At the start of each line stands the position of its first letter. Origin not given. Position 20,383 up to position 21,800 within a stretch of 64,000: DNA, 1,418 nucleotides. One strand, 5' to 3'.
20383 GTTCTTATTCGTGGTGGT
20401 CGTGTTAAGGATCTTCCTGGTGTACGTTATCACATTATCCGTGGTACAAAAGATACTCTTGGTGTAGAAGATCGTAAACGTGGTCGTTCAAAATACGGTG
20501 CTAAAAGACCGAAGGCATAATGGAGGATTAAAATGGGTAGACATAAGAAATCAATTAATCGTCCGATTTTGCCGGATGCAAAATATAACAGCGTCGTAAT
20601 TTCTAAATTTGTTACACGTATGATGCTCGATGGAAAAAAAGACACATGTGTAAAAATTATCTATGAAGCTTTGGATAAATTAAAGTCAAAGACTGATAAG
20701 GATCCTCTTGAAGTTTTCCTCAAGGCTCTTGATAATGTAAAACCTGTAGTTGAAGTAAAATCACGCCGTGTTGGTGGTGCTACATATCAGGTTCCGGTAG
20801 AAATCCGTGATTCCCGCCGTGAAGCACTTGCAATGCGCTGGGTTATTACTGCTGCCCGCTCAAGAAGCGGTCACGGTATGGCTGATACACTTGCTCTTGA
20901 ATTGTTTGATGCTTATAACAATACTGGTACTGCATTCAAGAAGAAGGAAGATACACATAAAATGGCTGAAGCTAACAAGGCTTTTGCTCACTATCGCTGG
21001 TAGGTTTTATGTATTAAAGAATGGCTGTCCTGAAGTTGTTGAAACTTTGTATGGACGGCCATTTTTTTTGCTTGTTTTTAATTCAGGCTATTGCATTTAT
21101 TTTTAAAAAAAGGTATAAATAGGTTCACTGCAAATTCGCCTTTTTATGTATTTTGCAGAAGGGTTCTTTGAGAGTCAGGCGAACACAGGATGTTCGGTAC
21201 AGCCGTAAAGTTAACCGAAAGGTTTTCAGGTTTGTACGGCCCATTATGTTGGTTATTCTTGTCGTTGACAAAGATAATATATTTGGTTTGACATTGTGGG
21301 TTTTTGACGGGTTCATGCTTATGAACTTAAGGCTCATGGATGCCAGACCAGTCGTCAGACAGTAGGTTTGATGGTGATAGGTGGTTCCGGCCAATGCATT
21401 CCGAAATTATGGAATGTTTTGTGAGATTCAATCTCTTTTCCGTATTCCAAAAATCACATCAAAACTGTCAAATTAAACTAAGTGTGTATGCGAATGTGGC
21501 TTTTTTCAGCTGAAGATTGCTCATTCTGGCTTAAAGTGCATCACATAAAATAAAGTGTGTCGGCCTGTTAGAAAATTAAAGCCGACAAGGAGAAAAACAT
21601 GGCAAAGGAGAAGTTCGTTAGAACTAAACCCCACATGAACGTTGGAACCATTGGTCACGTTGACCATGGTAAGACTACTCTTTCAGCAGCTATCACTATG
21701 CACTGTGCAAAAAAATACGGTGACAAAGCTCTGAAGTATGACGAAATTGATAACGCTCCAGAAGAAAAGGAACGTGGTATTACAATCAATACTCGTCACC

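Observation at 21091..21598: Large multibranched RNA occupying the fusA position between rpsG and tuf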

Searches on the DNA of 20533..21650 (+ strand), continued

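Call 69: search_with_rna_model(model_id=R1, sources=[window, L001, L002, L003, L004, L005, L008, L009, L010, L011, L012, L013, L081, L082, L083, L084, L085, L086, L087, L088, L089, L090, L091, L092, L093, L094, L095, L096, L097, L098, L099, L100, L101, L102, L103, L104, L105, L106, L107, L108, L109, L110, L111, L112, L114, L115, L116, L117, L118, L119, L120, L121, L122, L123, L124, L125, L127, L128, L129, L130, L131, L132, L133, L134, L135, L136, L137, L138, L139, L140, L141, L142, L143, L144, L145, L146, L147, L148, L149, L150, L151, L152, L153, L154, L155, L156, L157, L158, L159, L160, L161, L162, L163, L164, L165, L166, L167, L169, L170, L171], max_evalue=0.001, make_alignment=true)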
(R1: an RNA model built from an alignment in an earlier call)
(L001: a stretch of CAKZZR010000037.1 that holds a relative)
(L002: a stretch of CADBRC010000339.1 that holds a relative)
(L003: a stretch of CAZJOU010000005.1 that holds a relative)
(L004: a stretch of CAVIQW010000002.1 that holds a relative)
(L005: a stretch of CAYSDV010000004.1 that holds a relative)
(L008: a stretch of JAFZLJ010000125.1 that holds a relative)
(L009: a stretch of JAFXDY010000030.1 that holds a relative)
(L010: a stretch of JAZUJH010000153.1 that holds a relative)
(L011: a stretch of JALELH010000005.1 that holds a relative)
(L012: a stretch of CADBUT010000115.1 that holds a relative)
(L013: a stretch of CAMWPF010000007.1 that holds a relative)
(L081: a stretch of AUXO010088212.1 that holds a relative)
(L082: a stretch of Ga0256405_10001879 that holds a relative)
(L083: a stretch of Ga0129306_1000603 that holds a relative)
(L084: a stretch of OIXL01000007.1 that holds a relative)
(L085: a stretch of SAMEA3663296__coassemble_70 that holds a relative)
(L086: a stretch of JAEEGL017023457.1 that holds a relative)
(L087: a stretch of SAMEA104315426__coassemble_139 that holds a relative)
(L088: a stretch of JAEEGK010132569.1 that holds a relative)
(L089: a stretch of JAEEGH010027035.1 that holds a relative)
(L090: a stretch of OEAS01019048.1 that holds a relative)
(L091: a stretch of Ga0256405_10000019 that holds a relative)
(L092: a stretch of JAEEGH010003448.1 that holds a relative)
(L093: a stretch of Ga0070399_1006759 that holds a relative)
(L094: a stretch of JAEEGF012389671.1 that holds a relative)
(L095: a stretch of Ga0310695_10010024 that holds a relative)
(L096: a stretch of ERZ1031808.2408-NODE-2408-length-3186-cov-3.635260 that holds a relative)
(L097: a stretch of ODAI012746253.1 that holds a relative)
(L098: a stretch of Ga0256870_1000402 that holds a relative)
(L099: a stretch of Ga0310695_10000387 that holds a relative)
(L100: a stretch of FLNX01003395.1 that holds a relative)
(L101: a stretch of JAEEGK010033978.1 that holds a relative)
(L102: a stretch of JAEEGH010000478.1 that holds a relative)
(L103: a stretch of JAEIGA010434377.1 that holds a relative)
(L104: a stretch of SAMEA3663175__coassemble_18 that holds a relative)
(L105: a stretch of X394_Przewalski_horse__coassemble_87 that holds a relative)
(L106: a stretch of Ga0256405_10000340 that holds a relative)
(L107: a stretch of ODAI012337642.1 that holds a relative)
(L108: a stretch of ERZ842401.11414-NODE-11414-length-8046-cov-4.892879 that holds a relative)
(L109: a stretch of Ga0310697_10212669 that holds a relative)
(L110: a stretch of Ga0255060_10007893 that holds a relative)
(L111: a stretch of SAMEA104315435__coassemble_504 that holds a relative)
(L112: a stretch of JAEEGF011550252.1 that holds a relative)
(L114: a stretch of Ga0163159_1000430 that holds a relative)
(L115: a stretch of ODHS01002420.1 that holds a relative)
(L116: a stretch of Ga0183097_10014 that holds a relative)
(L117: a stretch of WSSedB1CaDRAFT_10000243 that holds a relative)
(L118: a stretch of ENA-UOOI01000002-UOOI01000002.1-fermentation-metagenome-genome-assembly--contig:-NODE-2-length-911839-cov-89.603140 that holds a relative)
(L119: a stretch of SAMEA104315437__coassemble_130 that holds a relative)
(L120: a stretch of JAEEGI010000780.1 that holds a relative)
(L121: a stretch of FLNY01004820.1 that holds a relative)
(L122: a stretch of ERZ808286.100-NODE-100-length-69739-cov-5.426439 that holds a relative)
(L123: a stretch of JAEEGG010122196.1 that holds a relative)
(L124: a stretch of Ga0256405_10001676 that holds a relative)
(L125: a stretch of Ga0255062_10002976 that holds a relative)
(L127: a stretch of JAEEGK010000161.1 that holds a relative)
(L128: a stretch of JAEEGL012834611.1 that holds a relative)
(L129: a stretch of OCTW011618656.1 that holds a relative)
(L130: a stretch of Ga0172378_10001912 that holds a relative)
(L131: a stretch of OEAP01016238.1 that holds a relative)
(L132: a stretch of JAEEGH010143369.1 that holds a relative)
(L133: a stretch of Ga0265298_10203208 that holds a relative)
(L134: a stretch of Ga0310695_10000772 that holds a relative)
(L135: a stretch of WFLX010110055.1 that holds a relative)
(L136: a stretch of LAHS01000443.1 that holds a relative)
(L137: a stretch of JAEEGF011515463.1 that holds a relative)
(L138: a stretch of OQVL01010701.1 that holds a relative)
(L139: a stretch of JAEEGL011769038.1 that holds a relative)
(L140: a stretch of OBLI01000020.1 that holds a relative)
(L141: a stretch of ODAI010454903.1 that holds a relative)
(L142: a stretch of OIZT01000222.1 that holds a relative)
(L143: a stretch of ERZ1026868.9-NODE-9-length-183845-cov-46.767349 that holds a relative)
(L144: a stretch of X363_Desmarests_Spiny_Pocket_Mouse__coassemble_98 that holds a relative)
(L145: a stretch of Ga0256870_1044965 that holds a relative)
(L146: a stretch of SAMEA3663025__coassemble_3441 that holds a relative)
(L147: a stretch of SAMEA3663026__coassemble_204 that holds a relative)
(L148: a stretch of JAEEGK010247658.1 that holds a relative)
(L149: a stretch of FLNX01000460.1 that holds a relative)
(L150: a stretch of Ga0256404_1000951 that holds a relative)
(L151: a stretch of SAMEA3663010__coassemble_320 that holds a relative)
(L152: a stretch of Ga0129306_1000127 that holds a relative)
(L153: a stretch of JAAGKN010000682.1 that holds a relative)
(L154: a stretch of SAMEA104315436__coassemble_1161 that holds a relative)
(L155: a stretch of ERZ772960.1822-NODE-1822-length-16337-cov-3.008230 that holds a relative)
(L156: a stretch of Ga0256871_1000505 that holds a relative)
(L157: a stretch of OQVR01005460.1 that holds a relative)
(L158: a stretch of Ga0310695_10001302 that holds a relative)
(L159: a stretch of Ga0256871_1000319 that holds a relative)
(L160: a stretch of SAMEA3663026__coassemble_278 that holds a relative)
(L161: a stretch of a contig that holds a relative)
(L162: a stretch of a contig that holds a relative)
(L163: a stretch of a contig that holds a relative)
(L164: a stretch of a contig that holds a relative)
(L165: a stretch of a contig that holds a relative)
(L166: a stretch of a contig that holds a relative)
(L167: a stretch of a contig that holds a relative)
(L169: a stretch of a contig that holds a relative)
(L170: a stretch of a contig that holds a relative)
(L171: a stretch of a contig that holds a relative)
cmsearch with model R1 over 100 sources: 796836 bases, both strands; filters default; matches with E-value up to 0.001: 99.
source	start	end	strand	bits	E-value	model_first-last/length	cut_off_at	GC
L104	1357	1460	-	94.4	1.5e-18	1-102/102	no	0.42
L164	3370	3473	+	94.4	1.5e-18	1-102/102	no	0.42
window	21322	21424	+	88.5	3.4e-17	1-102/102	no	0.46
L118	8043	8147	-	87.9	4.7e-17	1-102/102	no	0.47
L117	1097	1201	-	87.6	5.3e-17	1-102/102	no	0.45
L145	1567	1672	-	85.5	1.7e-16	1-102/102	no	0.38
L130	8823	8925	+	84.7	2.5e-16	1-102/102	no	0.46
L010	4912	5016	+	84.6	2.7e-16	1-102/102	no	0.47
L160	8508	8614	-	84.1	3.5e-16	1-102/102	no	0.41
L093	5888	5991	+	83.8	4e-16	1-102/102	no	0.52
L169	8958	9057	-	82.4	8.5e-16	1-102/102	no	0.39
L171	650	753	+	82.4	8.5e-16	1-102/102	no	0.53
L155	2742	2852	+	82.3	9.1e-16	1-102/102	no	0.39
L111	120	226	+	82.3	9.2e-16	1-102/102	no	0.38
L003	4775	4878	+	81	1.8e-15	1-102/102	no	0.35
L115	3839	3940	-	80.8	2e-15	1-102/102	no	0.47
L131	1628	1729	-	80.8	2e-15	1-102/102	no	0.47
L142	7313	7411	-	80.6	2.2e-15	1-102/102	no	0.38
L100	904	1000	-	80.3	2.6e-15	1-102/102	no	0.43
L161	410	513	+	80.2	2.7e-15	1-102/102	no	0.41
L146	4386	4491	-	79.6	3.7e-15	1-102/102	no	0.44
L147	3429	3529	-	78.1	8.5e-15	1-102/102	no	0.32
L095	13627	13726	+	78.1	8.5e-15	1-102/102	no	0.35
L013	1486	1590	+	77.7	1e-14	1-102/102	no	0.54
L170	1896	2001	+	77.6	1.1e-14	1-102/102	no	0.38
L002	2245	2341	+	77.3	1.3e-14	1-102/102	no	0.53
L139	3914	4014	+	77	1.5e-14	1-102/102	no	0.48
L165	2063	2163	+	77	1.5e-14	1-102/102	no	0.48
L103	1263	1369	+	76.7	1.7e-14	1-102/102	no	0.34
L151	353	458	+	76.4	2e-14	1-102/102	no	0.45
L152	12113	12212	+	76.3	2.2e-14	1-102/102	no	0.38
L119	1751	1848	-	75.9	2.6e-14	1-102/102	no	0.36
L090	1519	1618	+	75.8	2.8e-14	1-102/102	no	0.39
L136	7348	7451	+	75.7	3e-14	1-102/102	no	0.45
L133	279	379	-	75.2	4e-14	1-102/102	no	0.43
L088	460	559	-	75.1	4.1e-14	1-102/102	no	0.38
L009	4658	4753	+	75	4.2e-14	1-102/102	no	0.33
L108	3517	3613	-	74.4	6e-14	1-102/102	no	0.51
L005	4782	4888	+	74.4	6e-14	1-102/102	no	0.36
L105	4455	4552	-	74.3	6.3e-14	1-102/102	no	0.36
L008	4860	4960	+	74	7.1e-14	1-102/102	no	0.43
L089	4035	4139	-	73.4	9.8e-14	1-102/102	no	0.36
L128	247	351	+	73.4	9.8e-14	1-102/102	no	0.36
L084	3845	3939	+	73.2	1.1e-13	1-102/102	no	0.42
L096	253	347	+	73.2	1.1e-13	1-102/102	no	0.42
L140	4126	4220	+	73.2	1.1e-13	1-102/102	no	0.42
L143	14738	14832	-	73.2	1.1e-13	1-102/102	no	0.42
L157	688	782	+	73.2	1.1e-13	1-102/102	no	0.42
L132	2522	2622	-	73.2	1.1e-13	1-102/102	no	0.41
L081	1575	1673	+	73.2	1.1e-13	1-102/102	no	0.37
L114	2047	2151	-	72.7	1.4e-13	1-102/102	no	0.5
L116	5420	5524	+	72.7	1.4e-13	1-102/102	no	0.5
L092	4620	4722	+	72.7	1.4e-13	1-102/102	no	0.33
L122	1635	1738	+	72.7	1.5e-13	1-102/102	no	0.45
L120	13324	13426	-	72.7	1.5e-13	1-102/102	no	0.36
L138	2880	2987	-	72.1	2e-13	1-102/102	no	0.37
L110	158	257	+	71.9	2.2e-13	1-102/102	no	0.4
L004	4760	4867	+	71.9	2.2e-13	1-102/102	no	0.37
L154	11987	12094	-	71.9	2.2e-13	1-102/102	no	0.37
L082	387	487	+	71.6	2.6e-13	1-102/102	no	0.4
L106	11717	11824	-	71.5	2.7e-13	1-102/102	no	0.39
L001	2023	2127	+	71.3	3.1e-13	1-102/102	no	0.47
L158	4060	4161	+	70.9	3.8e-13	1-102/102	no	0.37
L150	3501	3608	-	70.4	4.9e-13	1-102/102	no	0.39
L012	4813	4914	+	70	5.9e-13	1-102/102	no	0.49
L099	2377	2484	-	70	6.1e-13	1-102/102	no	0.4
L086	5678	5773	-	68.8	1.1e-12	1-102/102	no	0.38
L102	1937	2033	-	68.6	1.3e-12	1-102/102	no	0.39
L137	297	393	-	68.6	1.3e-12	1-102/102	no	0.39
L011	4870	4965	+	68.2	1.6e-12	1-102/102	no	0.39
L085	299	394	-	68.2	1.6e-12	1-102/102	no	0.39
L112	9063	9182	-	68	1.7e-12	1-102/102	no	0.43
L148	365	468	-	68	1.8e-12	1-102/102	no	0.38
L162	9906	10011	+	67.9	1.8e-12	1-102/102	no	0.34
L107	2149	2250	-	67.9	1.8e-12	1-102/102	no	0.44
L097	306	410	-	67.4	2.4e-12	1-102/102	no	0.36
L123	418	516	-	67.4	2.4e-12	1-102/102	no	0.38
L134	5215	5326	-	67.1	2.8e-12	1-102/102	no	0.43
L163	3857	3968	-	67.1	2.8e-12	1-102/102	no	0.43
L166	13257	13353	-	66.3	4.3e-12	1-102/102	no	0.55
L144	8479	8584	+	66.2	4.5e-12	1-102/102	no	0.49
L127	5912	6015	+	65.8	5.7e-12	1-102/102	no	0.39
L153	2214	2314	-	65.2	7.6e-12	1-102/102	no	0.5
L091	5658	5769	-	64.6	1.1e-11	1-102/102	no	0.44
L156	9488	9586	-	64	1.4e-11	1-102/102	no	0.43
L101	7272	7373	-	63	2.4e-11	1-102/102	no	0.4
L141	2252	2353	-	61.7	4.8e-11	1-102/102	no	0.43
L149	3515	3616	-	60.8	7.8e-11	1-102/102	no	0.48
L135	7604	7704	-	60.3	1e-10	1-102/102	no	0.51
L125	146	247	+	59.8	1.3e-10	1-102/102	no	0.37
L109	1041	1140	-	59.5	1.6e-10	1-102/102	no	0.47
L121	10477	10575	-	57.9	3.7e-10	1-102/102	no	0.34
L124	7136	7237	+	57.2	5.2e-10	1-102/102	no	0.5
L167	2546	2652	-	55.5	1.3e-09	1-102/102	no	0.5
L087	4883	4985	+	53.7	3.4e-09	1-102/102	no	0.35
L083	1435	1537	-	52.4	6.6e-09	1-102/102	no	0.43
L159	7375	7468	-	48.9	4.3e-08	1-102/102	no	0.39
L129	3002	3093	+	45.4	2.7e-07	1-102/102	no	0.5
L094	940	1041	+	40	4.7e-06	1-102/102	no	0.32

Alignment A3: 99 matches aligned to the model, 149 columns, each read 5' to 3' on its own strand. Consensus structure (alignment columns), stored with it:
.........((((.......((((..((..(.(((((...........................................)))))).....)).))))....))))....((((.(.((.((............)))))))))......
